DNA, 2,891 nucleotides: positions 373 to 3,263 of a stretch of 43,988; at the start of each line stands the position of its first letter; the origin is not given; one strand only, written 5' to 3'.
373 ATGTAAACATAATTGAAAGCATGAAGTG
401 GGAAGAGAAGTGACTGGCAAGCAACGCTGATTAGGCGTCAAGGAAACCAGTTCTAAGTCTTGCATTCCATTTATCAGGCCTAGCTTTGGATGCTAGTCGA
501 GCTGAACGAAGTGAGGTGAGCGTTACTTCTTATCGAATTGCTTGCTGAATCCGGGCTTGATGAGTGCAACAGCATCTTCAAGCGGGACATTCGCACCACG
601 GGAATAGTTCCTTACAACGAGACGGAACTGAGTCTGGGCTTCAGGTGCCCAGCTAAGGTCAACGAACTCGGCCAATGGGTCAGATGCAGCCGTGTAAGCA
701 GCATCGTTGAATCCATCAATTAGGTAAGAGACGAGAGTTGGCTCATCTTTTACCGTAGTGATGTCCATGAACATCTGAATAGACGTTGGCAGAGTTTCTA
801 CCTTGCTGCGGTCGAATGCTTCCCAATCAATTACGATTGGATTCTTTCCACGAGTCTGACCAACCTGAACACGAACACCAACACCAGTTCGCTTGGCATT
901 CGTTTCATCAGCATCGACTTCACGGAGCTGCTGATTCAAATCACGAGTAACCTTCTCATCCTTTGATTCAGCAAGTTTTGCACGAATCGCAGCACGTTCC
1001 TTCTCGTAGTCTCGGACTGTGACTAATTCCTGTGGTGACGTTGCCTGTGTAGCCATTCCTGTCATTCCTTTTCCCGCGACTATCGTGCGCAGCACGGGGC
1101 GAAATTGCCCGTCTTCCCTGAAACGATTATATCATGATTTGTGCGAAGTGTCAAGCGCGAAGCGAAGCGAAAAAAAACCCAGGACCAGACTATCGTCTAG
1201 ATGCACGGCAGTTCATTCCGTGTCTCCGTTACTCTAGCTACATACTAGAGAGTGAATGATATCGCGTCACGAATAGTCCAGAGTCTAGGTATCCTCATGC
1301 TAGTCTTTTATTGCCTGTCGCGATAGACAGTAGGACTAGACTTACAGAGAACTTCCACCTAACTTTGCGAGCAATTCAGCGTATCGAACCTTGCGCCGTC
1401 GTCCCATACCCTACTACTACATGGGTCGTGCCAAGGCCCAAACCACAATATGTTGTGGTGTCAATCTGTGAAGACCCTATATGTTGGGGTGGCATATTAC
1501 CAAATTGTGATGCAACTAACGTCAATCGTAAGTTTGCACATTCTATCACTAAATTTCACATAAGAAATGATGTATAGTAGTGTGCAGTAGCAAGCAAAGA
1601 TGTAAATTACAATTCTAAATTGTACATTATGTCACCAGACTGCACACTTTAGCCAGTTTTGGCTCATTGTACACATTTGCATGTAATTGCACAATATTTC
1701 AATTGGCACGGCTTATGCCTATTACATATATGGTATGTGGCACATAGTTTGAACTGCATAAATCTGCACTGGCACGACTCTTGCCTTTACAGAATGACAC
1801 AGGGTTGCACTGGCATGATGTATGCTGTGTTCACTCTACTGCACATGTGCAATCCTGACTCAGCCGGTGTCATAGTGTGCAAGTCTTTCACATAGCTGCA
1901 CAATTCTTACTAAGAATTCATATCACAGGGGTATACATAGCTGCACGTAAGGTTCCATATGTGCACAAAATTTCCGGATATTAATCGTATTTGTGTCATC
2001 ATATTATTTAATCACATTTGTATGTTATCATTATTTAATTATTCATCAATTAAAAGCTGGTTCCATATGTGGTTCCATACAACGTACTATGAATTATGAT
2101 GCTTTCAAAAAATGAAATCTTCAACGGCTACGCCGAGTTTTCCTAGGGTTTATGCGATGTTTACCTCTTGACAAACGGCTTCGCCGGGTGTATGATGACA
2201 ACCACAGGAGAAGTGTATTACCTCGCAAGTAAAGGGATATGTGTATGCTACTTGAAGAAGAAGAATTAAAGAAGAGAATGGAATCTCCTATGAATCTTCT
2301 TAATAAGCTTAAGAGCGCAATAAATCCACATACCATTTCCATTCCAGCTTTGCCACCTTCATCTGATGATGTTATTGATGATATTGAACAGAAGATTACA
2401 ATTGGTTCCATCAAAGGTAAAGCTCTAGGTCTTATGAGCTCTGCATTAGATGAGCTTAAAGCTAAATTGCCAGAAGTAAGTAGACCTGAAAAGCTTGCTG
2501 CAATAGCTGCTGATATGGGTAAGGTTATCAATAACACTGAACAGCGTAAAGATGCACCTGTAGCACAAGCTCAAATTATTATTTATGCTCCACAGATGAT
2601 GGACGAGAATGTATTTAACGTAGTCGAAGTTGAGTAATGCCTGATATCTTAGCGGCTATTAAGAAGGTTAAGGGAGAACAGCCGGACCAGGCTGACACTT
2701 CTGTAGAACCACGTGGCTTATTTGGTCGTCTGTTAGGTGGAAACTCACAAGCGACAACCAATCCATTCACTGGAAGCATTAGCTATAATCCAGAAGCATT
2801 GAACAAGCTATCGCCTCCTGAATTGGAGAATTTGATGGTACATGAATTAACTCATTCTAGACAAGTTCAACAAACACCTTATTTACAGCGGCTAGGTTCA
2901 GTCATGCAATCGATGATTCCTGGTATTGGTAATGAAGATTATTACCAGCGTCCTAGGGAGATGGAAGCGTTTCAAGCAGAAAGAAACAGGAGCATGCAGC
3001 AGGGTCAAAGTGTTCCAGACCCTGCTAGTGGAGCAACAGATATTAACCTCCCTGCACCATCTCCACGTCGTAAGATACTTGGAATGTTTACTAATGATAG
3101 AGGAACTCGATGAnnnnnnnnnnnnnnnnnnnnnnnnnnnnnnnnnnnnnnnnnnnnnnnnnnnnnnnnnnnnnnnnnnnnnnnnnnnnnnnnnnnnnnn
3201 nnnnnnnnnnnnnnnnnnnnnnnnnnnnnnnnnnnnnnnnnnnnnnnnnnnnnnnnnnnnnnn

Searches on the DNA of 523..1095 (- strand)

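Call 59: search_rna_families(sources=[L004, L005, L010, L013, L001, L025, L027, L031, L032, L033, L039, L024, L029, L045], threshold=gathering)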
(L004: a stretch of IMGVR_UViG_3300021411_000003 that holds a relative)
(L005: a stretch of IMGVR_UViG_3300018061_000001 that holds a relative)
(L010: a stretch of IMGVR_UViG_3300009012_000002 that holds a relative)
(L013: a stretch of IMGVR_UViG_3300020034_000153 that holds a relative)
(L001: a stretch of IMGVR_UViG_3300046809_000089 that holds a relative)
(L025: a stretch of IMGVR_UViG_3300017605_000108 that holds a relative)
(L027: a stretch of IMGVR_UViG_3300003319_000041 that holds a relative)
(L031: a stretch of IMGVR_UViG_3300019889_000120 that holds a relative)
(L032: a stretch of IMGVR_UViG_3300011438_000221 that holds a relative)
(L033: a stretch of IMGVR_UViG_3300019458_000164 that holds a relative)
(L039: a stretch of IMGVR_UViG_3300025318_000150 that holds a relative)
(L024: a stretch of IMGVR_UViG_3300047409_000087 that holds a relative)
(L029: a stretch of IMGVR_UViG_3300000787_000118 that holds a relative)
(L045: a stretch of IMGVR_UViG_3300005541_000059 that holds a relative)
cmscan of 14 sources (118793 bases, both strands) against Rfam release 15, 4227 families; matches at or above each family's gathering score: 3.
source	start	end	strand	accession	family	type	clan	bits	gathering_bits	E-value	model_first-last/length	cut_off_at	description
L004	4036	4103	+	RF02679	Pistol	Gene; ribozyme;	-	61.7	34.5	1.5e-08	1-68/68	no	Pistol ribozyme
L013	1094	1156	-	RF02679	Pistol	Gene; ribozyme;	-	49.6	34.5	8.8e-06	1-68/68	no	Pistol ribozyme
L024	4954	5018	+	RF02679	Pistol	Gene; ribozyme;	-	41.7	34.5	0.00059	1-68/68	no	Pistol ribozyme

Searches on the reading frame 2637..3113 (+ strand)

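Call 12: search_protein_families(library=pfam, proteins=[window:2637-3113:+], max_evalue=0.01)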
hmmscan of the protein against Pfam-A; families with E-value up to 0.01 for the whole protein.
window:2637-3113:+ (158 aa): 0 families

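Call 73: search_protein_families(library=phrogs, proteins=[window:2637-3113:+], max_evalue=0.01)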
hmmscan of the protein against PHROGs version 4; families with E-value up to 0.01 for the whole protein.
window:2637-3113:+ (158 aa): 1 family
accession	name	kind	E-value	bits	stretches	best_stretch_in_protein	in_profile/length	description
phrog_10499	-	unknown function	0.0012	20.1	1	65-117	80-136/149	-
